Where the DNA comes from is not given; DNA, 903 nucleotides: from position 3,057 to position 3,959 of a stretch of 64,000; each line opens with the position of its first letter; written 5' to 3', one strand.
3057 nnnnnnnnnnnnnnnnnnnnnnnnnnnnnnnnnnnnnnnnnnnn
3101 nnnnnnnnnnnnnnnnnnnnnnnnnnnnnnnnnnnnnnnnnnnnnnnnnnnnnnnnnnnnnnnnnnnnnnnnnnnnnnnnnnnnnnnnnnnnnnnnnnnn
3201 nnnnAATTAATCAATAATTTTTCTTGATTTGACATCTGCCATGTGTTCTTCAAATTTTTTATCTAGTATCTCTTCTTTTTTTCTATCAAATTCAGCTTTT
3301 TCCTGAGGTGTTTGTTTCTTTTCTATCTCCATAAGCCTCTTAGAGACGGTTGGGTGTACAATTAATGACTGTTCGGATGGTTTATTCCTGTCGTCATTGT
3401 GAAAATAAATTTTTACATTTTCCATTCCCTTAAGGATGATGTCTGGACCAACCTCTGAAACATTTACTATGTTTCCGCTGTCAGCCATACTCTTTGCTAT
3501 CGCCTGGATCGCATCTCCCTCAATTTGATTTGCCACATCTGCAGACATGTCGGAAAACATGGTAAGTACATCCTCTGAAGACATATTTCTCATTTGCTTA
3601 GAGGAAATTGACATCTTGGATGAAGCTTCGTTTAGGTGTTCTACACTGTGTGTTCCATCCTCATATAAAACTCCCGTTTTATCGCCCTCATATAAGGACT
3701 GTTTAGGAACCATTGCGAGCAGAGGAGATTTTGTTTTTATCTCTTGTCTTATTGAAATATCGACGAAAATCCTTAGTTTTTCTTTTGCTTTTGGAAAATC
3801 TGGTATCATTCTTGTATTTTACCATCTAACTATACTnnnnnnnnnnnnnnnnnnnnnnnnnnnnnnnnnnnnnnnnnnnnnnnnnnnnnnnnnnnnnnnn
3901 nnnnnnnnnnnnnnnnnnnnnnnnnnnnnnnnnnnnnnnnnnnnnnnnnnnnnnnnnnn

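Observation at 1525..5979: Tightly packed four-gene operon: N6A-MTase + DUF262/HNH + two unknown proteins (one with an N-terminal PD-(D/E)xK-like motif)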

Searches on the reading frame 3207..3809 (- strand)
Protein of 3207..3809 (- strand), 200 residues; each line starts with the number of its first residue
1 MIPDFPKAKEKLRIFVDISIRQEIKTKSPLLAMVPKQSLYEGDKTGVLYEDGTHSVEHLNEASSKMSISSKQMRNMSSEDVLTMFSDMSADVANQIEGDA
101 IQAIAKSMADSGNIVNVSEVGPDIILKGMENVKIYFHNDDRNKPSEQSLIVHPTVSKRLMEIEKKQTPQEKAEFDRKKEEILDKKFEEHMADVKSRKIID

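Call 3: search_protein_families(library=pfam, proteins=[window:3207-3809:-], max_evalue=0.1)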
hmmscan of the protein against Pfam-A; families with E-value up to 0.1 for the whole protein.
window:3207-3809:- (200 aa): 0 families

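Call 4: search_protein_families(library=padloc, proteins=[window:3207-3809:-], max_evalue=0.1)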
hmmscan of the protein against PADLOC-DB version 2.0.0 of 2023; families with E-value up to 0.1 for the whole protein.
window:3207-3809:- (200 aa): 0 families

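Call 5: search_protein_families(library=ncbifam, proteins=[window:3207-3809:-], max_evalue=0.1)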
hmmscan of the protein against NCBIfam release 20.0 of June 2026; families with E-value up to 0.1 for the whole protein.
window:3207-3809:- (200 aa): 0 families

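Call 6: search_protein_families(library=phrogs, proteins=[window:3207-3809:-], max_evalue=0.1)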
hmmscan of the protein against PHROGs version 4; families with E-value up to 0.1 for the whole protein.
window:3207-3809:- (200 aa): 0 families

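Call 9: find_homologous_proteins(query=window:3207-3809:-, max_evalue=0.001)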
Query window:3207-3809:- (200 aa): 3 proteins with E <= 0.001 among 55 candidates.
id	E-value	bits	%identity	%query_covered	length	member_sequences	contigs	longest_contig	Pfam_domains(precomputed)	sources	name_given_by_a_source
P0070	6.9e-121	419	100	100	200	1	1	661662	-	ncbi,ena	-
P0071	1.5e-58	216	51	100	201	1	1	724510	-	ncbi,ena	-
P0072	2.6e-35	140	40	100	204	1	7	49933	-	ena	-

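Call 21: find_homologous_proteins(query=A2, max_evalue=0.001)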
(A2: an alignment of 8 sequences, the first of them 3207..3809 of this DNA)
Query A2 (8 sequences) (200 aa, profile of the alignment): 51 proteins with E <= 0.001 among 1895 candidates.
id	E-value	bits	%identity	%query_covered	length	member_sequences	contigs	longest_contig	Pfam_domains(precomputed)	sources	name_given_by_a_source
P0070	1.5e-78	281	100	100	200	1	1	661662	-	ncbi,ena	-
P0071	1.6e-75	271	51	100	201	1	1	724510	-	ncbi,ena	-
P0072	2.7e-73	264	40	100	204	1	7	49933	-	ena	-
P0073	2.0e-68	248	25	100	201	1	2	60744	-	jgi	jgi:hypothetical protein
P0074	3.7e-61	224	40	100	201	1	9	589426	-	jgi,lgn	jgi:hypothetical protein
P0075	7.8e-60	220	26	100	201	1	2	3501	-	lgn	-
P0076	2.2e-57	212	30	100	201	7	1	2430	-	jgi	-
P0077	4.5e-57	211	26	100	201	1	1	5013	-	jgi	jgi:hypothetical protein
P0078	1.0e-56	210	27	100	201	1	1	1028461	-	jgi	jgi:hypothetical protein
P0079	1.0e-56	210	28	100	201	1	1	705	-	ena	-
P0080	1.1e-56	210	27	100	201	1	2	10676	-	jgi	jgi:hypothetical protein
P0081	8.0e-56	207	30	100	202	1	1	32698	-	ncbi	-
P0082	1.3e-55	206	28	100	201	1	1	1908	-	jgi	jgi:hypothetical protein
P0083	1.4e-55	206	28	100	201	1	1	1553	-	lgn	-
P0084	1.6e-55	206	34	100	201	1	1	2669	-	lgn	-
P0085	8.7e-55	204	26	100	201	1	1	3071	-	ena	-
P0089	1.6e-48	183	32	100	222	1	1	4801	-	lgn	-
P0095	2.7e-36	143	20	100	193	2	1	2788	-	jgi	jgi:hypothetical protein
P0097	7.6e-36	142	26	100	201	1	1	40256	-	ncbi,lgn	-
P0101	2.1e-34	137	20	100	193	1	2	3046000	-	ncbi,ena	-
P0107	1.9e-32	131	24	100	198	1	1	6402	-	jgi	jgi:hypothetical protein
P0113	1.3e-25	108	27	100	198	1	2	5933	-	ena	-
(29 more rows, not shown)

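Call 28: search_solved_structures(query=A3, max_evalue=10)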
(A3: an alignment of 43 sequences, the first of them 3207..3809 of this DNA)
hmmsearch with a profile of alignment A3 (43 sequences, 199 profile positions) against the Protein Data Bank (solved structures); distinct sequences matched with E-value up to 10: 2.
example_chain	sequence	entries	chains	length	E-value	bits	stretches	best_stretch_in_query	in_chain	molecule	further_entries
2i88_A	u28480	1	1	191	0.73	13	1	77-137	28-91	Colicin-E1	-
8fjg_A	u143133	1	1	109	1.8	11.7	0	155-184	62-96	H12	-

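Call 38: predict_structure(alignment_id=A3)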
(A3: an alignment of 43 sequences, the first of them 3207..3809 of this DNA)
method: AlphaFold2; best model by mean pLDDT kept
length: 200 residues; sequences in the alignment: 43
mean_pLDDT: 80.3   pTM: 0.53
mean pLDDT of the five models: 80.3, 78.7, 77.6, 75.9, 75.4
residues with pLDDT >= 90: 18; 70-90: 164; 50-70: 15; < 50: 3
segments of 3 or more residues with pLDDT < 50: none
pLDDT, mean of each block of 10 residues (from residue 1): 65 81 80 74 80 83 82 82 84 83 77 69 82 86 79 78 87 91 92 71
secondary structure, 60 per line:
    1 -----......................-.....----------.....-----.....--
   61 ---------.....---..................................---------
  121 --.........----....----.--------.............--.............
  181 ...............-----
elements in order: H6-27 H29-33 E44-48 E54-58 H70-74 H78-111 H123-131 H153-165 H168-195

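Call 53: search_protein_families(library=pfam, alignment_id=A3, max_evalue=1)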
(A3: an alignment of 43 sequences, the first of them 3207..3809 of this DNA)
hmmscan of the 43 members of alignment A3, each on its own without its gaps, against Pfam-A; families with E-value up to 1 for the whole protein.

A. member 1, window:3207-3809:- (200 aa): 0 families

B. families by the number of members that match (of 43 scanned): 38 families (the first 25 are shown)
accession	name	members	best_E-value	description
PF04883.17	HK97-gp10_like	5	0.00023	Bacteriophage HK97-gp10, putative tail-component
PF00505.25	HMG_box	2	0.0047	HMG (high mobility group) box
PF13051.11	DUF3912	2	0.018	Protein of unknown function (DUF3912)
PF07739.18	TipAS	2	0.067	TipAS antibiotic-recognition domain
PF25209.1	Phage_capsid_4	2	0.084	Phage capsid protein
PF08811.16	DUF1800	1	2.9e-08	Protein of unknown function (DUF1800)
PF03800.19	Nuf2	1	0.0034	Nuf2 family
PF15624.11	Mif2_N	1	0.0069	Kinetochore CENP-C fungal homologue, Mif2, N-terminal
PF21657.2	L544_helical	1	0.0071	Nucleotidyl transferase L544, helical domain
PF05066.19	HARE-HTH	1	0.0072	HB1, ASXL, restriction endonuclease HTH domain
PF08623.16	TIP120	1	0.022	TATA-binding protein interacting (TIP20)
PF18688.6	DUF5638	1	0.025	Family of unknown function (DUF5638)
PF22131.1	CjCas9_PI_CTD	1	0.03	CRISPR-associated endonuclease CjCas9 PI-CTD domain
PF04801.18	RPC5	1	0.041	RPC5 protein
PF20027.4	DUF6435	1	0.068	Family of unknown function (DUF6435)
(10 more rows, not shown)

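Call 55: search_protein_families(library=phrogs, alignment_id=A3, max_evalue=1)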
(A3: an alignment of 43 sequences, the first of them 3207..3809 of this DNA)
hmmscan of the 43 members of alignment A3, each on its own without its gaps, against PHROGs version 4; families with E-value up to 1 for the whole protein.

A. member 1, window:3207-3809:- (200 aa): 1 family
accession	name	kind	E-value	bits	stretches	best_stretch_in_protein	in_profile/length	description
phrog_20185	-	unknown function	0.15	13.4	1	64-138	15-92/98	-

B. families by the number of members that match (of 43 scanned): 53 families (the first 25 are shown)
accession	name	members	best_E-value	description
phrog_14363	-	3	0.022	-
phrog_8550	-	3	0.051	-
phrog_544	-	2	1.1e-05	major head protein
phrog_3592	-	2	0.013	Lar-like restriction alleviation protein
phrog_25071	-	2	0.025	-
phrog_31257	-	2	0.027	-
phrog_23401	-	2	0.04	-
phrog_35058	-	2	0.18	-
phrog_20667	-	1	0.0063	-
phrog_7187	-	1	0.0097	-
phrog_18563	-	1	0.011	-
phrog_15002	-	1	0.013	-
phrog_16666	-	1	0.018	-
phrog_10691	-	1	0.035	-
phrog_17582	-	1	0.058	tail fiber protein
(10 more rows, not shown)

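Call 64: fold_search(model_id=the predicted structure, library=viral)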
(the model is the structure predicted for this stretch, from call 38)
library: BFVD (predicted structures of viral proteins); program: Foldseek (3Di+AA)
matches with E <= 10: 238; with E <= 0.001: 0
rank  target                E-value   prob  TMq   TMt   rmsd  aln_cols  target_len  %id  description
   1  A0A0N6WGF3            1.8e-02  1.00  0.43  0.46   7.3       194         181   11  Coat protein [Salmonella phage 22]
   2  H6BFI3                1.1e-01  0.99  0.39  0.29   9.8       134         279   12  Gp 10B (Fragment) [Enterobacteria phage T7M]
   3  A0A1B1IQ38            3.8e-01  0.20  0.15  0.27  12.4       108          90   13  (no name in the UniProt tables at hand)
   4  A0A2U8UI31            4.6e-01  0.11  0.13  0.14  24.0       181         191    9  (no name in the UniProt tables at hand)
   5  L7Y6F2                8.6e-01  0.12  0.15  0.12  20.2       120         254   16  Uncharacterized protein [Megavirus lba]
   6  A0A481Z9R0            9.1e-01  0.14  0.13  0.09  20.1       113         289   16  Uncharacterized protein [Pithovirus LCPAC304]
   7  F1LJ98                9.1e-01  0.02  0.07  0.04  35.6       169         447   15  (no name in the UniProt tables at hand)
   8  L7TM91                1.2e+00  0.14  0.15  0.26  16.3       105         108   11  (no name in the UniProt tables at hand)
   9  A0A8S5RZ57            1.3e+00  0.13  0.19  0.17  13.4       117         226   13  Uncharacterized protein [Myoviridae sp. ctNQV2]
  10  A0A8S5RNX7            1.4e+00  0.15  0.15  0.28  14.3       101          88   10  Exonuclease V [virus sp. ctrcb4]
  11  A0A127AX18            1.5e+00  0.18  0.11  0.33  12.4        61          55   13  Uncharacterized protein [Bacillus phage SP-15]
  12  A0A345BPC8            1.7e+00  0.15  0.15  0.12  28.9        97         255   18  (no name in the UniProt tables at hand)
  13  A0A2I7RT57            1.7e+00  0.14  0.16  0.30  19.9       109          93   10  (no name in the UniProt tables at hand)
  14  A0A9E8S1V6            1.7e+00  0.09  0.09  0.22  14.3        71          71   20  (no name in the UniProt tables at hand)
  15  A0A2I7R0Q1            1.7e+00  0.08  0.16  0.16  23.4       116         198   16  Nucleotide modification associated domain-containing protein [Vibrio phage 1.097.O._10N.286.49.B3]
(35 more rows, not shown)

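Call 76: search_protein_families(library=pfam, proteins=[P0073, P0076, P0078, P0084, P0089, P0095, P0101, P0107, P0113, P0097], max_evalue=0.5)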
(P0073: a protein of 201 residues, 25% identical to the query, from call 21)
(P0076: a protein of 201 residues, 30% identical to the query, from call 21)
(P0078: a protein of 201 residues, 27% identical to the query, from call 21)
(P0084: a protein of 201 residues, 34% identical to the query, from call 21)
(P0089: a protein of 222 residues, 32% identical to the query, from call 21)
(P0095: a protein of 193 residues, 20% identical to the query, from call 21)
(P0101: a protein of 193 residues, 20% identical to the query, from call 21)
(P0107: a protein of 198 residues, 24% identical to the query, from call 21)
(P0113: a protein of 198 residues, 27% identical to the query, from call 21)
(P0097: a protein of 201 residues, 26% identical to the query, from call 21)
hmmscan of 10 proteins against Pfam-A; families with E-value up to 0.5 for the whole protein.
P0073 (201 aa): 0 families

P0076 (201 aa): 1 family
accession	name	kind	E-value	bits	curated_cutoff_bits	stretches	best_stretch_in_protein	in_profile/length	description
PF04883.17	HK97-gp10_like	-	0.0024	19.2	21.4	0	8-36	18-44/78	Bacteriophage HK97-gp10, putative tail-component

P0078 (201 aa): 4 families
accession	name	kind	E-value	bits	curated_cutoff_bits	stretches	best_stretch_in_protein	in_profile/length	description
PF04883.17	HK97-gp10_like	-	0.00023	22.5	21.4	1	8-36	18-44/78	Bacteriophage HK97-gp10, putative tail-component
PF25209.1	Phage_capsid_4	-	0.084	13.6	27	1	52-173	64-177/262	Phage capsid protein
PF12396.14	DUF3659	-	0.14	12.5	24.8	1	80-116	16-52/61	Protein of unknown function (DUF3659)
PF09278.17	MerR-DNA-bind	-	0.22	12.6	25.4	0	75-95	13-33/65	MerR, DNA binding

P0084 (201 aa): 3 families
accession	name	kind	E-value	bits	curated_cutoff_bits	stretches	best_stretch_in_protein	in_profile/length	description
PF21657.2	L544_helical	-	0.0071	16.8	27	1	46-109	53-117/144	Nucleotidyl transferase L544, helical domain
PF05066.19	HARE-HTH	-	0.0072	17.1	25.9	1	62-87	4-29/71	HB1, ASXL, restriction endonuclease HTH domain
PF25267.1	TANGO6_N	-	0.092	12.3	27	1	154-194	222-262/300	TANGO6 N-terminal domain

P0089 (222 aa): 2 families
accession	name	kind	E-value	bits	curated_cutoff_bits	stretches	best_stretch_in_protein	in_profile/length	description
PF07739.18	TipAS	-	0.22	12.4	23.8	0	179-210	16-47/117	TipAS antibiotic-recognition domain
PF02901.20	PFL-like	-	0.23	10.5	24.3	1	58-141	166-251/647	Pyruvate formate lyase-like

P0095 (193 aa): 0 families

P0101 (193 aa): 1 family
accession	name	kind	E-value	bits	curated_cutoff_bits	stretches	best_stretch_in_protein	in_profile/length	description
PF19458.4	DUF5995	-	0.088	12.5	27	1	81-117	4-42/225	Family of unknown function (DUF5995)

P0107 (198 aa): 1 family
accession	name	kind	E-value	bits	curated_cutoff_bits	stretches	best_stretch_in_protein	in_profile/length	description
PF08623.16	TIP120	-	0.022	15.1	25.9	1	54-107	75-125/166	TATA-binding protein interacting (TIP20)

P0113 (198 aa): 0 families

P0097 (201 aa): 0 families

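Call 80: search_dna_similar(query=P0078, collection=phages, mode=protein, max_evalue=10, max_rows=25)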
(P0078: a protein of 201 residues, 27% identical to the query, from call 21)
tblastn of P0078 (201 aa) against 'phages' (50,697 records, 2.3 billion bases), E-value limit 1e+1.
No match.

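Call 81: search_protein_families(library=phrogs, proteins=[P0078, P0077, P0079, P0080, P0082, P0083, P0085, P0075, P0074, P0072], max_evalue=0.1)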
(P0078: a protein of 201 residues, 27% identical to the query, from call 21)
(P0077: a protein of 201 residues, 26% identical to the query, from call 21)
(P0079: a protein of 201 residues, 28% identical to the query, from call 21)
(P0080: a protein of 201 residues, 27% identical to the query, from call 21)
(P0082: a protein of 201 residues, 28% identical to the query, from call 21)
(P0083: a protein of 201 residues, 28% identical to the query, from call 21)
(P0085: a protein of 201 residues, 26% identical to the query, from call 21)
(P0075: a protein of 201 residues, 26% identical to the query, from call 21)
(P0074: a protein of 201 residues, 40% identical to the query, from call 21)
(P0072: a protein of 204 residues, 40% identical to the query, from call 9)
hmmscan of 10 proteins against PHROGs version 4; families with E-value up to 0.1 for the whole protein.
P0078 (201 aa): 1 family
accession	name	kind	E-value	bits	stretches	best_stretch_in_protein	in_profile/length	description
phrog_18563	-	unknown function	0.011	17.5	0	6-61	7-63/77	-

P0077 (201 aa): 0 families

P0079 (201 aa): 0 families

P0080 (201 aa): 1 family
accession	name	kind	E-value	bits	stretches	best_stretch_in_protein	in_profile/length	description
phrog_14363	-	unknown function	0.022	15.4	1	159-201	34-76/172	-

P0082 (201 aa): 0 families

P0083 (201 aa): 0 families

P0085 (201 aa): 0 families

P0075 (201 aa): 0 families

P0074 (201 aa): 1 family
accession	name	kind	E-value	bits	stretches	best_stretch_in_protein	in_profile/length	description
phrog_7187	-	unknown function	0.0097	16.2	1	10-153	182-305/527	-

P0072 (204 aa): 0 families

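Call 88: find_encoding_contigs(protein=window:3207-3809:-, flank=10000, max_places=2)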
Protein window:3207-3809:- (200 aa): no gene with exactly this product is on record in the collection.
